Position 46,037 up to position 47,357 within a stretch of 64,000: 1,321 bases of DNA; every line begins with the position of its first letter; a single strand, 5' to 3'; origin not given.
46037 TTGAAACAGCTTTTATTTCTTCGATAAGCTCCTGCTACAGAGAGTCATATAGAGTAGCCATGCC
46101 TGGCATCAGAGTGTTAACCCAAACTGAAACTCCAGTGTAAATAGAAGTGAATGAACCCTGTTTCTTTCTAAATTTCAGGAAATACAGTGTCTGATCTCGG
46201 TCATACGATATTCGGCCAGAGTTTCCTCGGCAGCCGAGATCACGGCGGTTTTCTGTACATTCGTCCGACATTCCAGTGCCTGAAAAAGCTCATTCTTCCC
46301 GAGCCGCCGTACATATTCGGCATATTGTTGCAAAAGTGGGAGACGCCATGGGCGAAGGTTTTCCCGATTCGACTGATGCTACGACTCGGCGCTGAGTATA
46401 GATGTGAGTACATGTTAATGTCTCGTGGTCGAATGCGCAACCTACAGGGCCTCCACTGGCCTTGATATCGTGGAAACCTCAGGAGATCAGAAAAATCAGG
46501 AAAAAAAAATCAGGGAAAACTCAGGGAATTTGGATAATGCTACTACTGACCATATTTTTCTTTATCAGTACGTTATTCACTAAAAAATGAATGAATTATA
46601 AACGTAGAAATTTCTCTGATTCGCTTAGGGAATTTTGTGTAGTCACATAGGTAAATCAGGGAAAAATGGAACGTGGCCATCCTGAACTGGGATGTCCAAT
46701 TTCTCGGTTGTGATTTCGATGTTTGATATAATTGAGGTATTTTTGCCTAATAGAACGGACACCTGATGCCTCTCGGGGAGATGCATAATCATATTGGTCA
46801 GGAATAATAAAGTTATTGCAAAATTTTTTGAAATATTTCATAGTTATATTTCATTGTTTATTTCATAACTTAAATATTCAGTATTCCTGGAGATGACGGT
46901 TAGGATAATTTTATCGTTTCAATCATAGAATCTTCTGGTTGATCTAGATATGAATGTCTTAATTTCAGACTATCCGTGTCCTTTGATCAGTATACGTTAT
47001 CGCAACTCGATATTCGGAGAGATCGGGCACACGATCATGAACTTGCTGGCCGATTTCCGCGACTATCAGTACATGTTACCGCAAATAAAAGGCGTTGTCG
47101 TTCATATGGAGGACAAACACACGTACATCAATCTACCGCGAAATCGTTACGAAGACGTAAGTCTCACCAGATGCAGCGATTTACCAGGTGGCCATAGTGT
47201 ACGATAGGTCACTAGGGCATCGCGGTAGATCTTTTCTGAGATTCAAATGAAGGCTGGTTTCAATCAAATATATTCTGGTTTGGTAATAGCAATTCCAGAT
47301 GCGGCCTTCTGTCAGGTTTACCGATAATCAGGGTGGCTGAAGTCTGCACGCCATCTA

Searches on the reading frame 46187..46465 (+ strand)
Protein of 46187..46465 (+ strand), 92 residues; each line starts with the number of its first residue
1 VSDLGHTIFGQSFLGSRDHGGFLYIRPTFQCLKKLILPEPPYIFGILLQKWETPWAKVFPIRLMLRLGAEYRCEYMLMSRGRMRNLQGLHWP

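Call 38: search_protein_families(library=pfam, proteins=[window:46187-46465:+], max_evalue=0.1)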
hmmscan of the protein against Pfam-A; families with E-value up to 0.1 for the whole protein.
window:46187-46465:+ (92 aa): 1 family
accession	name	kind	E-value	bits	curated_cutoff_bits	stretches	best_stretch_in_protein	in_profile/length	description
PF11979.13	SARA_C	-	9.5e-17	61.4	25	1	37-73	1-37/353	Smad anchor for receptor activation-like, C-terminal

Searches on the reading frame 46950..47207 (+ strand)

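Call 38: search_protein_families(library=pfam, proteins=[window:46950-47207:+], max_evalue=0.1)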
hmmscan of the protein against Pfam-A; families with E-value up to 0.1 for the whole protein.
window:46950-47207:+ (85 aa): 1 family
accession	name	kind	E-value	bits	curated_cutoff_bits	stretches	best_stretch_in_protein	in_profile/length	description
PF11979.13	SARA_C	-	9e-29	101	25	1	7-71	37-101/353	Smad anchor for receptor activation-like, C-terminal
